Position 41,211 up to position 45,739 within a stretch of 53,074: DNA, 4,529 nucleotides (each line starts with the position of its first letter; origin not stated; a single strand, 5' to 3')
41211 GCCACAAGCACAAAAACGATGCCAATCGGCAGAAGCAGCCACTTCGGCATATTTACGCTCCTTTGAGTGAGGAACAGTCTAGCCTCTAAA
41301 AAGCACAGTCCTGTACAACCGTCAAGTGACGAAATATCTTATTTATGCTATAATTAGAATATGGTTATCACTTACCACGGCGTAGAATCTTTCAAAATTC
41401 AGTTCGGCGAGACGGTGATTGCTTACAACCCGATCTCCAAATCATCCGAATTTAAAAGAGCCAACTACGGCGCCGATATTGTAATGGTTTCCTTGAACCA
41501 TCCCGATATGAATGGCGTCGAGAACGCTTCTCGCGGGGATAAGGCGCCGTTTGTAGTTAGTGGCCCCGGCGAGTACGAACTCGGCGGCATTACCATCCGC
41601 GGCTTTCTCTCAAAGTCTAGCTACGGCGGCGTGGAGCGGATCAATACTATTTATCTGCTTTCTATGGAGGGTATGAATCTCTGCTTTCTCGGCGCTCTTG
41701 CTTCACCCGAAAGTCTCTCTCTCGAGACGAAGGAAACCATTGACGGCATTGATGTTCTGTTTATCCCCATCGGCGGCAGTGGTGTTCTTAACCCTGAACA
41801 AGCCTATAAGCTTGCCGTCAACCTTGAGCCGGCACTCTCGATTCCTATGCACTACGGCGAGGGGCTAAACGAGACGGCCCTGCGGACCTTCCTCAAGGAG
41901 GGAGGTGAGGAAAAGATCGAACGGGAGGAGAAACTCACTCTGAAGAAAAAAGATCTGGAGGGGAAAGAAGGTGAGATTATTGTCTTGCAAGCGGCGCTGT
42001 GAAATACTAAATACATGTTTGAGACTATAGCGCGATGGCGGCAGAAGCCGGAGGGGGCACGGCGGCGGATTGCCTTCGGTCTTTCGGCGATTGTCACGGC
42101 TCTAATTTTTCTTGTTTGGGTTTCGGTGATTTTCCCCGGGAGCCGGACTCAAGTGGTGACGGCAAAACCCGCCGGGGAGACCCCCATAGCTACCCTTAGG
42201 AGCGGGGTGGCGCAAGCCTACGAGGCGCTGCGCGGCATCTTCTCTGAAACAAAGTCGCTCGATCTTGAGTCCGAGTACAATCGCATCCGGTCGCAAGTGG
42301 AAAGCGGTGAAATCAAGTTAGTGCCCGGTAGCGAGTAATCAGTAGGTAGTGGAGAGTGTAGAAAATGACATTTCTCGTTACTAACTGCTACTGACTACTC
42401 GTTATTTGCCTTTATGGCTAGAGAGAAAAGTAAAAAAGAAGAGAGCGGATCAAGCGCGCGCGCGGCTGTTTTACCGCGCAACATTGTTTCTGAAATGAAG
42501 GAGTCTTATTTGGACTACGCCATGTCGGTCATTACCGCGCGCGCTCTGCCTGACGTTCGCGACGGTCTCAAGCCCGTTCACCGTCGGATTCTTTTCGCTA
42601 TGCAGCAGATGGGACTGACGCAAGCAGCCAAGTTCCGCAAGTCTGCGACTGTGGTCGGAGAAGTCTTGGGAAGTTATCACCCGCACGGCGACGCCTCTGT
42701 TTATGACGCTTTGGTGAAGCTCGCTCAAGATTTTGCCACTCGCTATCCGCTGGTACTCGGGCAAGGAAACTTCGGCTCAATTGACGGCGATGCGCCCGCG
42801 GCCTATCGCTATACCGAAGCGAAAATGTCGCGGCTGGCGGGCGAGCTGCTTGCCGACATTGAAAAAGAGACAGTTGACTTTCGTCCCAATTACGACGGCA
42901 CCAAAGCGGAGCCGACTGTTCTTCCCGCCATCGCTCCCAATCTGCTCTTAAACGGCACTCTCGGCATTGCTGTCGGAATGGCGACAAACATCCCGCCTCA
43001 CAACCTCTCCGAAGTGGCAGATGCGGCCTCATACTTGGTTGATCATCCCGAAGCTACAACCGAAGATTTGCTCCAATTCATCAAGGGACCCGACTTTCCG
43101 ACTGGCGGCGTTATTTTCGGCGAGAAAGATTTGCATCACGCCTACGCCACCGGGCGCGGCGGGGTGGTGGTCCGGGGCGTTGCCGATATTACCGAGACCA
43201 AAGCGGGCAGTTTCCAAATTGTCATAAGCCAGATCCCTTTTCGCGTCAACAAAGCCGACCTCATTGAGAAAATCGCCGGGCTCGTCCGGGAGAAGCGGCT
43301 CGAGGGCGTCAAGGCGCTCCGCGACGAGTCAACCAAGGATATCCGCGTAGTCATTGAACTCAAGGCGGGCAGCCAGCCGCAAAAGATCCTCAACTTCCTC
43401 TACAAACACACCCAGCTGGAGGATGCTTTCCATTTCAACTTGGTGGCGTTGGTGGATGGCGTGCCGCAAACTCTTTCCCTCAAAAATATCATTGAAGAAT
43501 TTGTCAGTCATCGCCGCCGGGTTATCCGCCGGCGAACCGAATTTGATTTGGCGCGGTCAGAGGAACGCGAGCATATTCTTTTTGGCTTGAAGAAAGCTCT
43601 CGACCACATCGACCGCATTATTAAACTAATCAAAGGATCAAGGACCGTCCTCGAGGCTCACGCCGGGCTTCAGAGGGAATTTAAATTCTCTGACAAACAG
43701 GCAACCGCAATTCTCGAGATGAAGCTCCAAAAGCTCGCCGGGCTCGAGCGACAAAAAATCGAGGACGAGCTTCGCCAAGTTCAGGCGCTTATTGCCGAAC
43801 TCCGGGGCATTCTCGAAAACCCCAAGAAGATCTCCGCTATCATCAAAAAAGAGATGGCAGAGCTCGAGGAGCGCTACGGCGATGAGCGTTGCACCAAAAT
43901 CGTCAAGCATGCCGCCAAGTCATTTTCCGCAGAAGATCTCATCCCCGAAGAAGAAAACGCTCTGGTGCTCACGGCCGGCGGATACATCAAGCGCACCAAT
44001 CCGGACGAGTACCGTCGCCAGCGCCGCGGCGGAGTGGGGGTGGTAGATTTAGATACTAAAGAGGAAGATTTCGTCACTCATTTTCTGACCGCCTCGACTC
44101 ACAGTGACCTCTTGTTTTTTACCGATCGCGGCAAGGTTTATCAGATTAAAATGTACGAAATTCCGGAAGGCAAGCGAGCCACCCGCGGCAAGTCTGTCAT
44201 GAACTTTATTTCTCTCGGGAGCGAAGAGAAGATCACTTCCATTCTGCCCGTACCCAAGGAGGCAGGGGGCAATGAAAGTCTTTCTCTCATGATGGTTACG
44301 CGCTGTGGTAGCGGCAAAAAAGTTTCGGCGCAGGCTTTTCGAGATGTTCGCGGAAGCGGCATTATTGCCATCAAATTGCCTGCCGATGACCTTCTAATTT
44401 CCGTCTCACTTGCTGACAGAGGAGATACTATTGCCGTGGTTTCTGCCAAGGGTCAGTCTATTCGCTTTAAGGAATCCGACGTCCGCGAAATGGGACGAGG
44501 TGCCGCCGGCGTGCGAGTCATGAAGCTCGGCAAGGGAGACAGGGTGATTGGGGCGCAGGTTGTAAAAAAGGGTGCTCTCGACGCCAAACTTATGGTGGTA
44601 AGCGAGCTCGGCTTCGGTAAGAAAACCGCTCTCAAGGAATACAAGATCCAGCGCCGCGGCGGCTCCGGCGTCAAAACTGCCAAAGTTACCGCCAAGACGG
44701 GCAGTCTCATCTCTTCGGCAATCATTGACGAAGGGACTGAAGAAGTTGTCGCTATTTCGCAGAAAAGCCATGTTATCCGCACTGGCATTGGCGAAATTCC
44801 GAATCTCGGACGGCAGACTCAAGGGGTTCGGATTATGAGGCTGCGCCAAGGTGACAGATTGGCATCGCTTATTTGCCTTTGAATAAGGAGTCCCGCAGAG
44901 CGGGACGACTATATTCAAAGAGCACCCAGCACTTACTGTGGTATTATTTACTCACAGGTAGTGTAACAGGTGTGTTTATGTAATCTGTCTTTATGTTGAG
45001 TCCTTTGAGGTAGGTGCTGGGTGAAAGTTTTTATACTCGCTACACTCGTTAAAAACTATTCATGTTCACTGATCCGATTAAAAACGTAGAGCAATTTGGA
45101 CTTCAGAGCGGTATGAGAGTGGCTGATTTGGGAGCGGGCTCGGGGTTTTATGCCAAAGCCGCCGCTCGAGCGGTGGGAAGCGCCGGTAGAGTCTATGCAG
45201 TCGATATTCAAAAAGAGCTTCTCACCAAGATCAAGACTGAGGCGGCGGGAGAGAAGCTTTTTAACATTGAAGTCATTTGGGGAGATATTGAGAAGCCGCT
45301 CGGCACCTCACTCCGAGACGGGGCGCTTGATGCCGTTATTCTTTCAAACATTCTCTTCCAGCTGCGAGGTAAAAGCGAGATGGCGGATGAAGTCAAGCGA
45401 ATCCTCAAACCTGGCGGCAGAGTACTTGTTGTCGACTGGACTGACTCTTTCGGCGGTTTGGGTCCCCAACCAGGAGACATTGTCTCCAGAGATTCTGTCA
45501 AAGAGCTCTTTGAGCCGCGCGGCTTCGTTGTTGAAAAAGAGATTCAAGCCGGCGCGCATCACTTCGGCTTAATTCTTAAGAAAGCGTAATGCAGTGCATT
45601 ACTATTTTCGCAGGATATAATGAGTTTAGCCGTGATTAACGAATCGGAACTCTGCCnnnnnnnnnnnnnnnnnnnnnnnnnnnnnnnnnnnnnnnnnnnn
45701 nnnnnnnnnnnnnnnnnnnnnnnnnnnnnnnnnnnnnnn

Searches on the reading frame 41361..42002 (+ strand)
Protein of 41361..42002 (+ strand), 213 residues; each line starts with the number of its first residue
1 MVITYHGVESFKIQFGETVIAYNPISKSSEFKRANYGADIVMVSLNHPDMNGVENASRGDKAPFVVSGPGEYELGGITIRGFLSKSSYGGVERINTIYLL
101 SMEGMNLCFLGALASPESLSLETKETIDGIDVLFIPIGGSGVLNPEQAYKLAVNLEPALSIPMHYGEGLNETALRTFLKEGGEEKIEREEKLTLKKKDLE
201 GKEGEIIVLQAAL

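Call 9: search_protein_families(library=pfam, proteins=[window:41361-42002:+], max_evalue=0.001)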
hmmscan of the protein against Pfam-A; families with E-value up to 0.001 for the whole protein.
window:41361-42002:+ (213 aa): 2 families
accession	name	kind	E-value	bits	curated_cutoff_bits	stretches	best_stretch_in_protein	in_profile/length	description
PF13483.12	Lactamase_B_3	-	2.2e-28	99.7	24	1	3-164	2-160/160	Beta-lactamase superfamily domain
PF12706.13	Lactamase_B_2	-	0.00056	20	27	0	98-165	128-200/200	Beta-lactamase superfamily domain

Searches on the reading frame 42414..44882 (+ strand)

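Call 9: search_protein_families(library=pfam, proteins=[window:42414-44882:+], max_evalue=0.001)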
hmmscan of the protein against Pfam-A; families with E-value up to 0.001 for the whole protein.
window:42414-44882:+ (822 aa): 2 families
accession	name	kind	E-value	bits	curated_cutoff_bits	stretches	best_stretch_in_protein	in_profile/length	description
PF00521.26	DNA_topoisoIV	-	2.8e-154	514.6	31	1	43-481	1-431/432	DNA gyrase/topoisomerase IV, subunit A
PF03989.18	DNA_gyraseA_C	-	5.2e-67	221.5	27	6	671-718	1-48/48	DNA gyrase C-terminal domain, beta-propeller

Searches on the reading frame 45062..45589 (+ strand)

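Call 9: search_protein_families(library=pfam, proteins=[window:45062-45589:+], max_evalue=0.001)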
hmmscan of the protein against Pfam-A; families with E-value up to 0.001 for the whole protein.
window:45062-45589:+ (175 aa): 13 families
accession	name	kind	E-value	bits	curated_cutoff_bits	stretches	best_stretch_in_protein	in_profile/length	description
PF13847.12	Methyltransf_31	-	8.1e-19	68.2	27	1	15-127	2-113/145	Methyltransferase domain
PF08241.18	Methyltransf_11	-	1.3e-15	58.2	21.2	1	22-122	2-94/95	Methyltransferase domain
PF13649.12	Methyltransf_25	-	2.3e-15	57.5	27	1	20-119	1-97/97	Methyltransferase domain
PF01209.24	Ubie_methyltran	-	1.8e-10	41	20.1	1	13-126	44-154/233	ubiE/COQ5 methyltransferase family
PF08242.18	Methyltransf_12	-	4e-09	37.5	30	1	22-121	2-98/98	Methyltransferase domain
PF01135.25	PCMT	-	8.6e-08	32.6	20.3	1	10-76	67-133/210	Protein-L-isoaspartate(D-aspartate) O-methyltransferase (PCMT)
PF13489.12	Methyltransf_23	-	9.5e-08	32.4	27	1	5-130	9-123/164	Methyltransferase domain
PF01728.25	FtsJ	-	9.9e-07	29.3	24.1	1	10-79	14-78/181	FtsJ-like methyltransferase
PF05175.20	MTS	-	9.3e-06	25.8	23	1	16-124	31-139/170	Methyltransferase small domain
PF06325.19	PrmA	-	9.4e-06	25.8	22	1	10-122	156-257/296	Ribosomal protein L11 methyltransferase (PrmA)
PF00891.24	Methyltransf_2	-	3.2e-05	23.8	22.3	1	9-127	55-168/210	O-methyltransferase domain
PF08704.16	GCD14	-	9.5e-05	22.6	26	1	11-76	35-101/247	tRNA methyltransferase complex GCD14 subunit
PF01269.23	Fibrillarin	-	0.00019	21.1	27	1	7-90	62-143/227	Fibrillarin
